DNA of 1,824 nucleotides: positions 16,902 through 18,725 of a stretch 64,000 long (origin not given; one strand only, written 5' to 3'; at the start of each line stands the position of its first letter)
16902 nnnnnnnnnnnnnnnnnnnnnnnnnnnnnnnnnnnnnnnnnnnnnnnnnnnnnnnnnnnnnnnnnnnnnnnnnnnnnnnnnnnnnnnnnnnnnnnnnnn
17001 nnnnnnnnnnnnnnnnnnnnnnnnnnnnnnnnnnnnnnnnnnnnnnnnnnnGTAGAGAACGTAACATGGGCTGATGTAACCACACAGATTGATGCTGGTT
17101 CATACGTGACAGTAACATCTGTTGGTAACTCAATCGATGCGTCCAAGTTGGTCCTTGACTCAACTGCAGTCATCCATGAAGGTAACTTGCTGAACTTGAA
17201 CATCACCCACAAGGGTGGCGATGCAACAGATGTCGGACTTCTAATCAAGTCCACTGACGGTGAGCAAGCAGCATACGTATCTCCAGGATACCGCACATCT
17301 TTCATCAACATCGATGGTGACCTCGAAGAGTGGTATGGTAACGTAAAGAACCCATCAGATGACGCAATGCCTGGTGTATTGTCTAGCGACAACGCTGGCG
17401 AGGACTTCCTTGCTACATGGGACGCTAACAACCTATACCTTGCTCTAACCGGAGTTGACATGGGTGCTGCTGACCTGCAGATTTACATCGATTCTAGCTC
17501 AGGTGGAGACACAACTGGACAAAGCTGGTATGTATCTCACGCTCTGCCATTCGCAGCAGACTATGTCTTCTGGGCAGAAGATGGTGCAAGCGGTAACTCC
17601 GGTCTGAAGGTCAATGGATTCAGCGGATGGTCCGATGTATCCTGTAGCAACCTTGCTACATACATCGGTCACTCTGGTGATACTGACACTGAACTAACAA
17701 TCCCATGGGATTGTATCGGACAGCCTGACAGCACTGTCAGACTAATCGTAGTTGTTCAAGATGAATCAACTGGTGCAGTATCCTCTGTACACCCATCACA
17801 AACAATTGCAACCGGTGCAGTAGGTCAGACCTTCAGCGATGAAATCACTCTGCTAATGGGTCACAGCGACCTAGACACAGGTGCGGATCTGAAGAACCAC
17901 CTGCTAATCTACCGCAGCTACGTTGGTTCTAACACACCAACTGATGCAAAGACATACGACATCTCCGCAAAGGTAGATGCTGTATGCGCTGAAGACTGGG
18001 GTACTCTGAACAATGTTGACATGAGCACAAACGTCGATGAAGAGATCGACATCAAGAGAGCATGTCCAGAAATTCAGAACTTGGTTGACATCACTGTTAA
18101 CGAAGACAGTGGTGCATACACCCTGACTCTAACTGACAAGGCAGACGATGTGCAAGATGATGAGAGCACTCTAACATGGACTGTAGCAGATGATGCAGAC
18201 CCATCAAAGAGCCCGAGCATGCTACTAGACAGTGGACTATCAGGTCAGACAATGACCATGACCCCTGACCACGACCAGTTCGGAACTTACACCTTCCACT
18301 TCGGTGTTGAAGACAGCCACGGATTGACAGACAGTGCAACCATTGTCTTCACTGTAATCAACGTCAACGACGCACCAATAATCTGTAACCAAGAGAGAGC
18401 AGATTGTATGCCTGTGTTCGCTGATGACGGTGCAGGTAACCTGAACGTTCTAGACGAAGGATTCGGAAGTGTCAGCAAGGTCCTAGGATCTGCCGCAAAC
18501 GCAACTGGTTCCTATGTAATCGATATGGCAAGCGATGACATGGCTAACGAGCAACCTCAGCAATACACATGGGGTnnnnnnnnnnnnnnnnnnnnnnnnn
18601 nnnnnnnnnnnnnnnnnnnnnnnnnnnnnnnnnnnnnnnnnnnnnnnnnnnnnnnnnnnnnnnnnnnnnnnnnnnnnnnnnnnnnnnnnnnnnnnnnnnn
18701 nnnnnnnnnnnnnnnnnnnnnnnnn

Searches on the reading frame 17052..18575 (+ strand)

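Call 54: search_protein_families(library=pfam, proteins=[window:17052-18575:+], max_evalue=5)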
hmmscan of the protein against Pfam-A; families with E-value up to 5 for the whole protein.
window:17052-18575:+ (508 aa): 5 families
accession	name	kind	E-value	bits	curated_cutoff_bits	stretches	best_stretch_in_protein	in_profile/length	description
PF17963.7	Big_9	-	2.5e-08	35.1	23.6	1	346-434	10-89/89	Bacterial Ig domain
PF05345.18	He_PIG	-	0.0037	18.1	24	1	348-435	11-95/96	Putative Ig domain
PF17892.7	Cadherin_5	-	0.0096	16.2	26.5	1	339-435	5-97/98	Cadherin-like domain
PF22352.2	K319L-like_PKD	-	0.037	14.5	27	1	346-435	4-84/84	K319L-like, PKD domain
PF17803.7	Cadherin_4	-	2.4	9.2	25.1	1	429-447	1-19/71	Bacterial cadherin-like domain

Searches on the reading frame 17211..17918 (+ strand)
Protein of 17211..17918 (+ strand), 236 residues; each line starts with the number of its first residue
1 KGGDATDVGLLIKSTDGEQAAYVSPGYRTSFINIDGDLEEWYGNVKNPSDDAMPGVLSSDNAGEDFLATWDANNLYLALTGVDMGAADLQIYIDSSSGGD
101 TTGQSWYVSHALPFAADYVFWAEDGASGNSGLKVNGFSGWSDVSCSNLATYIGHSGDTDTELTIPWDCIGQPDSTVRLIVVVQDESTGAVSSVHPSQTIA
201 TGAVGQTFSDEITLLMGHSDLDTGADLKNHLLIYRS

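Call 55: find_homologous_proteins(query=window:17211-17918:+, max_evalue=0.001)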
Query window:17211-17918:+ (236 aa): 9 proteins with E <= 0.001 among 1010 candidates.
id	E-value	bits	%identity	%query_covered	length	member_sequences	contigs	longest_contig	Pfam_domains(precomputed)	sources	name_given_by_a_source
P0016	2.6e-104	366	94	73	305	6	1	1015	-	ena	-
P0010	1.1e-76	276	74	71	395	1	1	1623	-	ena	-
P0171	2.8e-56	209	91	44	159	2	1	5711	-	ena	-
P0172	1.1e-49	188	79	46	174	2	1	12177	-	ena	-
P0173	5.5e-46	175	81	41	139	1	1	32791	-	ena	-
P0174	1.1e-39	155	66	48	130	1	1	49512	-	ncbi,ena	-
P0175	3.5e-32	130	63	43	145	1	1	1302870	-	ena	-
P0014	4.4e-31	127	76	33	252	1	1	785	-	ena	-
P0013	2.1e-27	115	84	28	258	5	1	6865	-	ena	-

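Call 64: predict_structure(alignment_id=A3)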
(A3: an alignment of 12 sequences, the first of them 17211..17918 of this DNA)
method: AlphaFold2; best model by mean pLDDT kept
length: 236 residues; sequences in the alignment: 12
mean_pLDDT: 35.6   pTM: 0.31
mean pLDDT of the five models: 35.6, 33.6, 33.5, 33.6, 33.4
residues with pLDDT >= 90: 0; 70-90: 0; 50-70: 3; < 50: 233
segments of 3 or more residues with pLDDT < 50: 1-65, 67-76, 80-236
pLDDT, mean of each block of 10 residues (from residue 1): 31 37 35 31 28 33 44 45 40 34 33 37 35 40 36 36 43 33 37 33 30 33 33 37
secondary structure, 60 per line:
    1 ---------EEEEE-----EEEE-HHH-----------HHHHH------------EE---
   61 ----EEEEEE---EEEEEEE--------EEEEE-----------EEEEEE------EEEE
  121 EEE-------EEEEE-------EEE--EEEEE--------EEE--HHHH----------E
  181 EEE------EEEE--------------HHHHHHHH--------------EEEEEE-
elements in order: E10-14 E20-23 H39-43 E65-70 E74-80 E89-93 E105-110 E117-123 E131-135 E143-145 E148-152 E161-163 H166-169 E180-183 E190-193 H208-215 E230-235
